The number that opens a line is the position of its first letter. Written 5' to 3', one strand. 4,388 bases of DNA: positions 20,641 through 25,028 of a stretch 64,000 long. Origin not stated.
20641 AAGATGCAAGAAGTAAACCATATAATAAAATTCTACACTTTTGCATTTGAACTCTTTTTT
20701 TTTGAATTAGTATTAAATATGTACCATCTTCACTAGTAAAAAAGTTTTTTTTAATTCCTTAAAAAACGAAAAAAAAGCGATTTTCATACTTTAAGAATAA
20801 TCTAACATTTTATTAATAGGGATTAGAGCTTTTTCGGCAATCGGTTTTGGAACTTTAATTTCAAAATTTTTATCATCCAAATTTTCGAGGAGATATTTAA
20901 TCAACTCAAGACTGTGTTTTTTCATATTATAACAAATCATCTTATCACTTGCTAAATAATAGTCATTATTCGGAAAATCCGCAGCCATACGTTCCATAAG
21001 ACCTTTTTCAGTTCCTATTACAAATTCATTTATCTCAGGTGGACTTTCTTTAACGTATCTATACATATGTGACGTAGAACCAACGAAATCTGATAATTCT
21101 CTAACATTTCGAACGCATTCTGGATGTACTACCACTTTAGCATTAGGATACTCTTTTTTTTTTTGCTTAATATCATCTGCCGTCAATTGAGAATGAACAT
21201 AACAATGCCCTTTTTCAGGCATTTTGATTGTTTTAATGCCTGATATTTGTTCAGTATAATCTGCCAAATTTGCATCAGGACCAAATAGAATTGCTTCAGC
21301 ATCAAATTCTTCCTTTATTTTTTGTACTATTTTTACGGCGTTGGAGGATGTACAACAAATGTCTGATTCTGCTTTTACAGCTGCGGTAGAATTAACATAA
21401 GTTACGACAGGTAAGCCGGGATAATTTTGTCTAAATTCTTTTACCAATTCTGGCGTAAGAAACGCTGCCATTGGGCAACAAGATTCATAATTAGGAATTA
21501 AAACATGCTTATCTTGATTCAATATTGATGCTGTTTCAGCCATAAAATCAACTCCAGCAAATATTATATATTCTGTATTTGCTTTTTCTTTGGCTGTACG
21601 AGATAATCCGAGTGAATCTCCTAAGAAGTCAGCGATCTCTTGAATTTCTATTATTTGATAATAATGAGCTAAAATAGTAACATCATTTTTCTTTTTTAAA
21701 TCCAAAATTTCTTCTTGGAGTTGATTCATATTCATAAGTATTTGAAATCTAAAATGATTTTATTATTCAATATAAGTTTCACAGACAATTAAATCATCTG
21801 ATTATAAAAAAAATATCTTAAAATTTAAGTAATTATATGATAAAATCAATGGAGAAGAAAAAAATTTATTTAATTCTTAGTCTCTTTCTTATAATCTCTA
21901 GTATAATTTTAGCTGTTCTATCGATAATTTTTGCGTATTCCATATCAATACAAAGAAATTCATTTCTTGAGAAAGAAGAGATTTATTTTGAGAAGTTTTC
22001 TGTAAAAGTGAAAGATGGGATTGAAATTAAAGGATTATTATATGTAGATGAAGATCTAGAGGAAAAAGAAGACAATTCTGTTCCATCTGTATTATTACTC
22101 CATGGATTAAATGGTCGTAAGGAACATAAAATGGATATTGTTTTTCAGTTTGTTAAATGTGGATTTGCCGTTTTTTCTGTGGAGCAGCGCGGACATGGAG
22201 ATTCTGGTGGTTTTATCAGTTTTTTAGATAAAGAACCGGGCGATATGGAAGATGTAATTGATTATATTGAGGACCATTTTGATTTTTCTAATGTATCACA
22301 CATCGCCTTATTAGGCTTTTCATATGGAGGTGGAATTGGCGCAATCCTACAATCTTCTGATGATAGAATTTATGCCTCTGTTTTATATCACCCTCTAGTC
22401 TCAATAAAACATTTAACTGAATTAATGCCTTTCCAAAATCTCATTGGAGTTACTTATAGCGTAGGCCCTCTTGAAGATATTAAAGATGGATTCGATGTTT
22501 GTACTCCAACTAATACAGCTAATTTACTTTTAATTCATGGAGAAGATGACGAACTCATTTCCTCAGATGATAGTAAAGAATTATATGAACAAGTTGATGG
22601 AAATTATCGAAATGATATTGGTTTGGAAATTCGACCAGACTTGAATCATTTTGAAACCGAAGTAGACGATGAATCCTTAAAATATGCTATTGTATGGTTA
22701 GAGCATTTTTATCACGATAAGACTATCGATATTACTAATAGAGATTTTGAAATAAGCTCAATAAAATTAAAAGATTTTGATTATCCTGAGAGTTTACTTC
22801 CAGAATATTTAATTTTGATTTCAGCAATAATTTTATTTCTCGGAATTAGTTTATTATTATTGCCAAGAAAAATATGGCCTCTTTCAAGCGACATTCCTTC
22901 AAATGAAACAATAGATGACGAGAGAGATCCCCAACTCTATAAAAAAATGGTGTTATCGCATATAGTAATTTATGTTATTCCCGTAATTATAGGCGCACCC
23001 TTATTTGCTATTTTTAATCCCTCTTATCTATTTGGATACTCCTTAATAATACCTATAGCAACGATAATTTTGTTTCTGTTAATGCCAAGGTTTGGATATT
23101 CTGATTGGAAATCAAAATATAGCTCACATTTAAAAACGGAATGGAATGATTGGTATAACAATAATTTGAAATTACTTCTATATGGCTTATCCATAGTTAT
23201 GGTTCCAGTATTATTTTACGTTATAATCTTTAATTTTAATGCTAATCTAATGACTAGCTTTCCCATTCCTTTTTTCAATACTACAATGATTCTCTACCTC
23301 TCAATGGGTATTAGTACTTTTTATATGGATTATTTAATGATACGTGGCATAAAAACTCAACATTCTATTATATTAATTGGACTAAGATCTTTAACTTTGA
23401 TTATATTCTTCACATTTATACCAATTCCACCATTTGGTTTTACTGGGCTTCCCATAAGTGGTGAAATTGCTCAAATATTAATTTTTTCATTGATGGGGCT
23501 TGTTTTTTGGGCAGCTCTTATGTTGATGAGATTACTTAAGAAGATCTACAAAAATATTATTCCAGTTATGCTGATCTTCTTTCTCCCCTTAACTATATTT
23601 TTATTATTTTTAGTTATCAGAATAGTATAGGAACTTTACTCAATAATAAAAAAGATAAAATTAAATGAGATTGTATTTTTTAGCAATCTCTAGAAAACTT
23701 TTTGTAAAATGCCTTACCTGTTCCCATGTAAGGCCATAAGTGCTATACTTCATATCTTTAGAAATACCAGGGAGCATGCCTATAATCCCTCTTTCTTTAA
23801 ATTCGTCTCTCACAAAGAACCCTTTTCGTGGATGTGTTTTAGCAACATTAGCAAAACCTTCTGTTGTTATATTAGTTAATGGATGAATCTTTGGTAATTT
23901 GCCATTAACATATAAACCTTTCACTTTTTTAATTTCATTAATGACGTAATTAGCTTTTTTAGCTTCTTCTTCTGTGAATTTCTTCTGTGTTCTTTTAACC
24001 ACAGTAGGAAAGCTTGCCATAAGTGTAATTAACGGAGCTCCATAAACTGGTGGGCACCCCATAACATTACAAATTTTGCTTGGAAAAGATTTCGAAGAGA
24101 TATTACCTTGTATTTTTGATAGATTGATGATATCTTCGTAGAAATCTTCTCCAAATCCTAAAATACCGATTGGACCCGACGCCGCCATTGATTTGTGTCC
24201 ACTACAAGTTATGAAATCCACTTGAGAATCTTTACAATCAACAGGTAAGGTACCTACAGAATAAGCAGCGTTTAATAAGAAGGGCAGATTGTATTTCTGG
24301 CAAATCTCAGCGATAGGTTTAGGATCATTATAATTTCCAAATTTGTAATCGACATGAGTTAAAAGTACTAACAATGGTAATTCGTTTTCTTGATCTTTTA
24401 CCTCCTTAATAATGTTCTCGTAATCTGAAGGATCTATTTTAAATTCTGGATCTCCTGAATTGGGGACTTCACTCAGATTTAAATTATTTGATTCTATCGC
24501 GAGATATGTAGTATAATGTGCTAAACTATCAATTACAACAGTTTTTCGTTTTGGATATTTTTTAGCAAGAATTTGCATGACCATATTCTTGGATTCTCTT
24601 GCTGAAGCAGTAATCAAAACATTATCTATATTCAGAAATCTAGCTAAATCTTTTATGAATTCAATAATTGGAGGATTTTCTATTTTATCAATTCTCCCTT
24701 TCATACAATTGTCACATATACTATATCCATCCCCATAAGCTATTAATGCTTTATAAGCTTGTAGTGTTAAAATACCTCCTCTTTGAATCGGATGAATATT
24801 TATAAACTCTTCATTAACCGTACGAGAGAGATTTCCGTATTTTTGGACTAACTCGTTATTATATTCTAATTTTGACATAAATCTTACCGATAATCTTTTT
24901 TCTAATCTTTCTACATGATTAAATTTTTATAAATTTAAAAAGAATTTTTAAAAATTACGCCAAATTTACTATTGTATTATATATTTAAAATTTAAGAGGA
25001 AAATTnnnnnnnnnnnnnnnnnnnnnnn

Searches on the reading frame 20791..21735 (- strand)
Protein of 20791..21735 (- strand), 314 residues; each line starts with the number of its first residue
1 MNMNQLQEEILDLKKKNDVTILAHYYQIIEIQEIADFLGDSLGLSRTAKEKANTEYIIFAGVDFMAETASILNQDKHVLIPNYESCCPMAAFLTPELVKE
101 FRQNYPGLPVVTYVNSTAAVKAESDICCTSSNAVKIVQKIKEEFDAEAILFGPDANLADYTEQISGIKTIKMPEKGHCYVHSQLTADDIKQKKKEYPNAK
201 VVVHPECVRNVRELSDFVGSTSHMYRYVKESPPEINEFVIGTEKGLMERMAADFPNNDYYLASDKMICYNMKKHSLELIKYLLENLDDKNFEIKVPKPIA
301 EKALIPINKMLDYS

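Call 62: search_protein_families(library=pfam, proteins=[window:20791-21735:-], max_evalue=0.001)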
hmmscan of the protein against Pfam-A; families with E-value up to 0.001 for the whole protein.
window:20791-21735:- (314 aa): 1 family
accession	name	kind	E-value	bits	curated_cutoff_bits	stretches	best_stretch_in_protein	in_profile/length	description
PF02445.21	NadA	-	2.9e-107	358.6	27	1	8-312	1-295/295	Quinolinate synthetase A protein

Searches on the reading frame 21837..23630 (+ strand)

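Call 62: search_protein_families(library=pfam, proteins=[window:21837-23630:+], max_evalue=0.001)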
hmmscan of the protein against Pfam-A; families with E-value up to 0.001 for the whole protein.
window:21837-23630:+ (597 aa): 8 families
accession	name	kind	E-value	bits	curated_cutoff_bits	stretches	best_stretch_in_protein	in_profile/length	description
PF12146.15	Hydrolase_4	-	1.1e-15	58.1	27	1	84-202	6-125/239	Serine aminopeptidase, S33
PF02129.25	Peptidase_S15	-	1.7e-09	38.2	23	1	96-174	46-115/262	X-Pro dipeptidyl-peptidase (S15 family)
PF00561.26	Abhydrolase_1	-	2.5e-08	34.3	25.8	1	83-172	1-87/245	alpha/beta hydrolase fold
PF20434.5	BD-FAE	-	6.6e-07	29.5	26.8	0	74-172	5-107/215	BD-FAE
PF12697.13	Abhydrolase_6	-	6.1e-06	27.5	26.3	1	85-186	1-93/217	Alpha/beta hydrolase family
PF01738.24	DLH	-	1.5e-05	25.2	21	1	78-254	9-170/217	Dienelactone hydrolase family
PF00326.27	Peptidase_S9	-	6.8e-05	22.9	22.6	1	105-272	9-188/213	Prolyl oligopeptidase family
PF03959.19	FSH1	-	0.00015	21.9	21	1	134-255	82-188/211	Serine hydrolase (FSH1)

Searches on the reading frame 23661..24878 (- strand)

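Call 62: search_protein_families(library=pfam, proteins=[window:23661-24878:-], max_evalue=0.001)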
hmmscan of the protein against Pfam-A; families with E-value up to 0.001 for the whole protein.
window:23661-24878:- (405 aa): 5 families
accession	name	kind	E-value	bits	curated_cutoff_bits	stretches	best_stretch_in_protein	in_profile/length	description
PF00266.25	Aminotran_5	-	2.7e-18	66.6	21.5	1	76-342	50-319/371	Aminotransferase class-V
PF05889.19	SepSecS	-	3e-16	59.6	21.1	1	82-317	72-311/389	O-phosphoseryl-tRNA(Sec) selenium transferase, SepSecS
PF00155.27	Aminotran_1_2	-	3.4e-06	26.9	19.7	1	71-235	44-225/361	Aminotransferase class I and II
PF00282.25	Pyridoxal_deC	-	3e-05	23.4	27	1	113-235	147-272/375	Pyridoxal-dependent decarboxylase conserved domain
PF01041.23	DegT_DnrJ_EryC1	-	0.00019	21.2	19.8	1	71-210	26-152/360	DegT/DnrJ/EryC1/StrS aminotransferase family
